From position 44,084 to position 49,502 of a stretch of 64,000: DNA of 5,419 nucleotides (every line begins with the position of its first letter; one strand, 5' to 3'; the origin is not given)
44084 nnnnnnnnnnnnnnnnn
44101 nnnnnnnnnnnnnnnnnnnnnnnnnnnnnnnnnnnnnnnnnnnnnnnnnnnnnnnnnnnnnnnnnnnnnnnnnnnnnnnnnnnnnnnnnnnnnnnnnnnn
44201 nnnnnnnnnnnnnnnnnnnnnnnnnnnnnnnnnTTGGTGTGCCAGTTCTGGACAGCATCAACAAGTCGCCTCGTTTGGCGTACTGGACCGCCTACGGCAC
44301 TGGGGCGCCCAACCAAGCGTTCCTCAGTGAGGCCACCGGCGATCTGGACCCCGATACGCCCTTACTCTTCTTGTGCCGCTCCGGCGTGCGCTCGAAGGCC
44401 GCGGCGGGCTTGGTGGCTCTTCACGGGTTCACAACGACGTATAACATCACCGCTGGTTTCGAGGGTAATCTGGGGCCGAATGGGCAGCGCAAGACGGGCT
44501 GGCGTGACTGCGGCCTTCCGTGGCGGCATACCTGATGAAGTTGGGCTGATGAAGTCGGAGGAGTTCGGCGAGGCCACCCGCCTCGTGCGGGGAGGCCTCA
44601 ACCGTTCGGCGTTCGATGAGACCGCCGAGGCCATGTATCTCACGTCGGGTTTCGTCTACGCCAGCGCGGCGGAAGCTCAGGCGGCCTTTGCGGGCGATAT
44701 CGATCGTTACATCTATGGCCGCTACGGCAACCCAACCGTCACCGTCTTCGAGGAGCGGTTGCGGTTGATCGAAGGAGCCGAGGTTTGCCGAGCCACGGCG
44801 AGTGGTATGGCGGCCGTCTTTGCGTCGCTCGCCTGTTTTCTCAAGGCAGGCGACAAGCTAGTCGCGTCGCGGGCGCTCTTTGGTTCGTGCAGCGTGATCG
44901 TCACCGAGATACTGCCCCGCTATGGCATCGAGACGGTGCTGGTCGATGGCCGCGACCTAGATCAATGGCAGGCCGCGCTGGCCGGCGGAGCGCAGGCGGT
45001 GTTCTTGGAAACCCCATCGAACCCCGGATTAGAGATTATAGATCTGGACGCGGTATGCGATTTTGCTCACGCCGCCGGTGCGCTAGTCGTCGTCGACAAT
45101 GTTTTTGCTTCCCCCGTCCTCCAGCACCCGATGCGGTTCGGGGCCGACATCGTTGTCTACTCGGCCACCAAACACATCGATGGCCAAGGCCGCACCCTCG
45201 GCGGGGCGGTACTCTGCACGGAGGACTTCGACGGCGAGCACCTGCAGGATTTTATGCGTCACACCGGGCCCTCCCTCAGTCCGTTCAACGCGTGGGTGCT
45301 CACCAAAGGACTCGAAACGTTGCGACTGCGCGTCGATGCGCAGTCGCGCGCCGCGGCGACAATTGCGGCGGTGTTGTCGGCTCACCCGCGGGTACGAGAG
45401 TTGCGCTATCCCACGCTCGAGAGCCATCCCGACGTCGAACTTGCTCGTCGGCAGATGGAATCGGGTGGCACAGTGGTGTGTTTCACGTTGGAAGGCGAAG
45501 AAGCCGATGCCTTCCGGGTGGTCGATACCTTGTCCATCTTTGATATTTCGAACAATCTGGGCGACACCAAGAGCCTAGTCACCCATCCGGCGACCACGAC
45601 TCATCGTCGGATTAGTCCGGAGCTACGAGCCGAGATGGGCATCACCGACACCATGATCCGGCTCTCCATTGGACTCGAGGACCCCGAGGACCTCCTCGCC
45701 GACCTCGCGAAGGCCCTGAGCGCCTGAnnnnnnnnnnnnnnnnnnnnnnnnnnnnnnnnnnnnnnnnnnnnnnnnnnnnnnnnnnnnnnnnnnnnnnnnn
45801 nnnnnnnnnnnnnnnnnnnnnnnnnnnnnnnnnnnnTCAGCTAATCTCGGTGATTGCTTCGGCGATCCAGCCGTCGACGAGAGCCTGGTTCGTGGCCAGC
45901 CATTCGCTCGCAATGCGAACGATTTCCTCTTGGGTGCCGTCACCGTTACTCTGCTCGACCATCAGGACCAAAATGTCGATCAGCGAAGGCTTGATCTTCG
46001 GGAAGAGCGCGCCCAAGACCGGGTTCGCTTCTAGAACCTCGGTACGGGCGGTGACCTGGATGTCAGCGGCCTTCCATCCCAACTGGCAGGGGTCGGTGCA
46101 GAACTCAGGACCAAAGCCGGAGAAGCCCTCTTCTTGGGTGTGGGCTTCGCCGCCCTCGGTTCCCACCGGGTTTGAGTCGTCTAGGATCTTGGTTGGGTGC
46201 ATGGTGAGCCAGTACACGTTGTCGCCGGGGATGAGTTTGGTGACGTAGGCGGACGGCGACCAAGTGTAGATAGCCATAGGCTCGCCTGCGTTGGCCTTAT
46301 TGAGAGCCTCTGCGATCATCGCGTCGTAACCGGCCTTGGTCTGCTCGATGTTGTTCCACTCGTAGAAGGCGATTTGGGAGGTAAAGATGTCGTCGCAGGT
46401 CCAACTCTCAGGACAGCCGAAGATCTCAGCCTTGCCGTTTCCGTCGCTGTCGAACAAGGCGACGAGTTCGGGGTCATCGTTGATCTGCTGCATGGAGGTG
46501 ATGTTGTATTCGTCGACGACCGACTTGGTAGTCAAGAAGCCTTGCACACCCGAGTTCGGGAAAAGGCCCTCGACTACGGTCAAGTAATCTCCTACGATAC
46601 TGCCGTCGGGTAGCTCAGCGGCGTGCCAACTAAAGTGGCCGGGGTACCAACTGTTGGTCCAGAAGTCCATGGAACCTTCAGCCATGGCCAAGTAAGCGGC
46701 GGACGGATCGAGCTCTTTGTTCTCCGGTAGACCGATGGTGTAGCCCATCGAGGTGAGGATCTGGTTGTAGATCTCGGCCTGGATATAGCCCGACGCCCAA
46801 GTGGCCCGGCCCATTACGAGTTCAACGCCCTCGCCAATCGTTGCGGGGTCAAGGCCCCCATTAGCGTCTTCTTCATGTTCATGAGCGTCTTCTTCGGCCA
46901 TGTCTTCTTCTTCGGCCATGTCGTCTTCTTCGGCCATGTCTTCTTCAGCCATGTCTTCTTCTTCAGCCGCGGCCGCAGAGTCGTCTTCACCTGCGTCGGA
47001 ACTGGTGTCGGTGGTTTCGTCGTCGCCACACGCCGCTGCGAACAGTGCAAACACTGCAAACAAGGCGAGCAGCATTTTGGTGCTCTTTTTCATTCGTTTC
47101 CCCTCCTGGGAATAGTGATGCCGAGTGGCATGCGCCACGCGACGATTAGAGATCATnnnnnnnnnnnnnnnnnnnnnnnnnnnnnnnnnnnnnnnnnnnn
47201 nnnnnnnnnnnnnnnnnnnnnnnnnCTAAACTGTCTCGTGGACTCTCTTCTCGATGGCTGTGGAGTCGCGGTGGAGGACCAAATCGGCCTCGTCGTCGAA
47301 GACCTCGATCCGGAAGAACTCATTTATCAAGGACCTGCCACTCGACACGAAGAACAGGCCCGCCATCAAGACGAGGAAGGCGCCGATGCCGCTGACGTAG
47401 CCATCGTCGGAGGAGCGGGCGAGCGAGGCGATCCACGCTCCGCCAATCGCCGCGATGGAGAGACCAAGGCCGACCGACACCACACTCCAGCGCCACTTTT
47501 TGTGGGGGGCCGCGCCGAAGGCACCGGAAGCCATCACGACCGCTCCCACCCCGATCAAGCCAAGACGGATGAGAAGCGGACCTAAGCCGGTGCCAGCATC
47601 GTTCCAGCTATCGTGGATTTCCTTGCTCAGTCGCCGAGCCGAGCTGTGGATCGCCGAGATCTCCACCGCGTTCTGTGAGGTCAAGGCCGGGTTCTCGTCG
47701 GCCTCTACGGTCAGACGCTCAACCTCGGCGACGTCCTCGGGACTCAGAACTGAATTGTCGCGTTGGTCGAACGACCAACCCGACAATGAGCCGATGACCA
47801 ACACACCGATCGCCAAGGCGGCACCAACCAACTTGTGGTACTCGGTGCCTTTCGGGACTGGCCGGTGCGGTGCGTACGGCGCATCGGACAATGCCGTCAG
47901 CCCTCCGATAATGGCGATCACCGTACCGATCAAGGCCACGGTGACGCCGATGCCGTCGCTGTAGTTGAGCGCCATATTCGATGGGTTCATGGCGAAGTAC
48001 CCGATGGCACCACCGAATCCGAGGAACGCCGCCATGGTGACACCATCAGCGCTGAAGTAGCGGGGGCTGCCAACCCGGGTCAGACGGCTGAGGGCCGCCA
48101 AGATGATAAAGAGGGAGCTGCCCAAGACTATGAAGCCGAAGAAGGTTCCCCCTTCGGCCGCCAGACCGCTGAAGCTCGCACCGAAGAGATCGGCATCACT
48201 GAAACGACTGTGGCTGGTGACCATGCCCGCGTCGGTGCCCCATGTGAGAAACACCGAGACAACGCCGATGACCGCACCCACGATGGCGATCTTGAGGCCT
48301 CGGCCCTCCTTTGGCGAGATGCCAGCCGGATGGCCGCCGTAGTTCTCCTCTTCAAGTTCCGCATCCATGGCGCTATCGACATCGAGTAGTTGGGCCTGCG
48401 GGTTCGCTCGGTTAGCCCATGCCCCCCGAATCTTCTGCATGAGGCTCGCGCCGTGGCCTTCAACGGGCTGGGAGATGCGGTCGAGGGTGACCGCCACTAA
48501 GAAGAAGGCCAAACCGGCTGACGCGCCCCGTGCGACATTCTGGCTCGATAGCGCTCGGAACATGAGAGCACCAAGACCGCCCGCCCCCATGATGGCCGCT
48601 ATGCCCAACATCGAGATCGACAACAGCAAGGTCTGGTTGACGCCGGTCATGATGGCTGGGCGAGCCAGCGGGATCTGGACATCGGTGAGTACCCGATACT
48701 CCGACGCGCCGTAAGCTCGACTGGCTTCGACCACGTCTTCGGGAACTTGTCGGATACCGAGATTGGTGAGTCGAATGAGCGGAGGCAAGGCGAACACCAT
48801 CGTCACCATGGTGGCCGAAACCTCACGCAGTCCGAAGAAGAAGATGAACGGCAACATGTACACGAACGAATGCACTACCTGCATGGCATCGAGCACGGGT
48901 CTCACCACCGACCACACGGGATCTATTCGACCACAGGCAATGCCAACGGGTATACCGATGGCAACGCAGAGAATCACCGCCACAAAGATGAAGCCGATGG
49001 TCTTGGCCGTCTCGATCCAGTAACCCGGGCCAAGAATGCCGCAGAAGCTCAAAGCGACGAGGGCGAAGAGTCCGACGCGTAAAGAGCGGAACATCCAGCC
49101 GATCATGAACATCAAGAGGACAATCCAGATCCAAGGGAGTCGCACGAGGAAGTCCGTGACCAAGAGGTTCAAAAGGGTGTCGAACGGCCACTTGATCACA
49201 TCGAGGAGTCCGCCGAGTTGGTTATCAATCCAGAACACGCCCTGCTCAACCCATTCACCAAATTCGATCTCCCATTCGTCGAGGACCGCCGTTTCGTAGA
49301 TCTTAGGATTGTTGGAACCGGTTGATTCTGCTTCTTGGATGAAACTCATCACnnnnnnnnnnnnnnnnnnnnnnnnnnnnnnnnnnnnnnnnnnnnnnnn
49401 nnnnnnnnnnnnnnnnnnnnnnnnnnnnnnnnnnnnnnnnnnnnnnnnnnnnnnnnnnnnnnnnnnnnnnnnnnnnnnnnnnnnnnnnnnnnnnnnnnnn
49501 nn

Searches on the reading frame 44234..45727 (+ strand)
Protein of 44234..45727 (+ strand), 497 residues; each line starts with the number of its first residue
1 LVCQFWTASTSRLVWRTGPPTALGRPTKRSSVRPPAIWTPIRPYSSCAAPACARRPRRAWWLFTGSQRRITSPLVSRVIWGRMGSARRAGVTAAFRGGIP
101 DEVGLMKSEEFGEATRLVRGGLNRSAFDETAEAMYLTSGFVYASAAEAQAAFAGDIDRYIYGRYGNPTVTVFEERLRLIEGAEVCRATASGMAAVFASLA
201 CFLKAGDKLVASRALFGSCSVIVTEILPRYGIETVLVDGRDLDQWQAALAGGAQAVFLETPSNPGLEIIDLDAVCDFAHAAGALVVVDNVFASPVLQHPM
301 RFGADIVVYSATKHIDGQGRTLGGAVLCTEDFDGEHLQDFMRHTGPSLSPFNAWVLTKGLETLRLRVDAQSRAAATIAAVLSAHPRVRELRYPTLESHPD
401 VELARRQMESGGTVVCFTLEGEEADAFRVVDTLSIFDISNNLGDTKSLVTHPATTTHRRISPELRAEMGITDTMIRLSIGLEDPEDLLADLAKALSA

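Call 8: search_protein_families(library=ncbifam, proteins=[window:44234-45727:+], max_evalue=1e-10)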
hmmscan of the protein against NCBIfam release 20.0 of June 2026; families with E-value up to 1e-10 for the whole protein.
window:44234-45727:+ (497 aa): 43 families (the best 25 are shown)
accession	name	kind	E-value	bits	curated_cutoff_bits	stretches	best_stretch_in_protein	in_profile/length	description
NF005870.0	PRK07810.1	equivalog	9.1e-187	620.5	618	1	108-495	14-405/406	O-succinylhomoserine sulfhydrylase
TIGR01325.1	O_suc_HS_sulf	equivalog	1.9e-170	566.6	510.05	1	114-495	1-380/380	O-succinylhomoserine sulfhydrylase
NF005696.0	PRK07504.1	equivalog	1.1e-167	557.8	675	1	107-496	5-394/397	O-succinylhomoserine sulfhydrylase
NF006003.0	PRK08133.1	equivalog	4.4e-151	503.1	522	1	108-496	7-395/396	O-succinylhomoserine sulfhydrylase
TIGR01328.1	met_gam_lyase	equivalog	3.4e-110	368.6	549.7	1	114-496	5-389/391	methionine gamma-lyase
NF004876.0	PRK06234.1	subfamily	2.8e-102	342.8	666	1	110-496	6-396/400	methionine gamma-lyase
TIGR01326.1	OAH_OAS_sulfhy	subfamily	2.9e-99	332.6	495.1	2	118-333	7-223/418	O-acetylhomoserine aminocarboxypropyltransferase/cysteine synthase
NF005695.0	PRK07503.1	equivalog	7.5e-99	331.1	666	1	108-496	5-395/403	methionine gamma-lyase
NF005263.0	PRK06767.1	equivalog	5.7e-97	325.2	617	1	117-496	10-384/392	methionine gamma-lyase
NF006004.0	PRK08134.1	equivalog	1.5e-95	320.5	636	2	124-335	21-232/433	O-acetylhomoserine aminocarboxypropyltransferase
NF006097.0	PRK08249.1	equivalog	4.4e-95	318.4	600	1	107-496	5-394/402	cystathionine gamma-synthase family protein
NF005871.0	PRK07811.1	equivalog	1.7e-89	300.1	513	1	140-496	34-387/389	cystathionine gamma-synthase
NF006096.0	PRK08248.1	equivalog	3e-88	296.3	726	2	116-345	12-242/431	homocysteine synthase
TIGR02080.1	O_succ_thio_ly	equivalog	4.7e-85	285.6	504.55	1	147-496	32-380/382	cystathionine gamma-synthase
NF005872.0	PRK07812.1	equivalog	1.3e-84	284.3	703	2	120-333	25-239/439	bifunctional o-acetylhomoserine/o-acetylserine sulfhydrylase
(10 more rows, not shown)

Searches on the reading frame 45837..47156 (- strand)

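Call 8: search_protein_families(library=ncbifam, proteins=[window:45837-47156:-], max_evalue=1e-10)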
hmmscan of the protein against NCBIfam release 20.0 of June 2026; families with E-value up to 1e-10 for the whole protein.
window:45837-47156:- (439 aa): 1 family
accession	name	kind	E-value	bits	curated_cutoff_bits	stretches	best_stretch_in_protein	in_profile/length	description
NF008334.0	PRK11119.1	equivalog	2.2e-62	211.1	215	1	107-435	25-327/331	glycine betaine/L-proline ABC transporter substrate-binding protein ProX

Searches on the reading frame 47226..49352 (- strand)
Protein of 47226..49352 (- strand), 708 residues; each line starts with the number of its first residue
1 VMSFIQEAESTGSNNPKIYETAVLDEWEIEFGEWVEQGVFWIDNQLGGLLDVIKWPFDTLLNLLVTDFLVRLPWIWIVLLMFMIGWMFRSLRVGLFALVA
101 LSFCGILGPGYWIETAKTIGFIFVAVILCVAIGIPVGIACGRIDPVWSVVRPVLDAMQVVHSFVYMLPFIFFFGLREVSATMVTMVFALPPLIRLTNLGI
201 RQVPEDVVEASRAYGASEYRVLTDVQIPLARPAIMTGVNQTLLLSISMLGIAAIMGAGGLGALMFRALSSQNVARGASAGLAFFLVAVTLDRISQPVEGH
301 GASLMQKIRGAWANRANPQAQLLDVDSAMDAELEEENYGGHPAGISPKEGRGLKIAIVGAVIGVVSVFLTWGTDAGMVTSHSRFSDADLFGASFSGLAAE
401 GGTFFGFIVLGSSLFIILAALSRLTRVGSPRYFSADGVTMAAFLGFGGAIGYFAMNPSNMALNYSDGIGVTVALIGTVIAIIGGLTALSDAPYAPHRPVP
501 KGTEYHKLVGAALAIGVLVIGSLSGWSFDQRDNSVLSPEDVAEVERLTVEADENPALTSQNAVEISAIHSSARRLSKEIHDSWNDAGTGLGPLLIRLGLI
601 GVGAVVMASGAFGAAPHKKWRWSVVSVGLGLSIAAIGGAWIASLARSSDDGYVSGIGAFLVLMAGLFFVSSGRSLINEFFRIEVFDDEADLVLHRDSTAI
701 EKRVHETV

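Call 8: search_protein_families(library=ncbifam, proteins=[window:47226-49352:-], max_evalue=1e-10)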
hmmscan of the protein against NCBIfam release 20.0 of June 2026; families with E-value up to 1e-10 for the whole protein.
window:47226-49352:- (708 aa): 4 families
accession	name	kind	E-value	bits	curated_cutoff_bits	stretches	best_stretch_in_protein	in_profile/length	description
TIGR03416.1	ABC_choXWV_perm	equivalog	2.8e-70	236.8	363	1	27-293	2-266/267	choline ABC transporter permease subunit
NF008196.0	PRK10952.1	equivalog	1.2e-64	218.4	439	1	29-298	63-329/356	glycine betaine/L-proline ABC transporter permease ProW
NF007545.0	PRK10160.1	equivalog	1.8e-14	53.8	342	1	53-264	16-230/275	taurine ABC transporter permease TauC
NF040733.1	ABC_perm_U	equivalog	7e-11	42.1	295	0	119-295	62-239/251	ABC transporter permease subunit SaoP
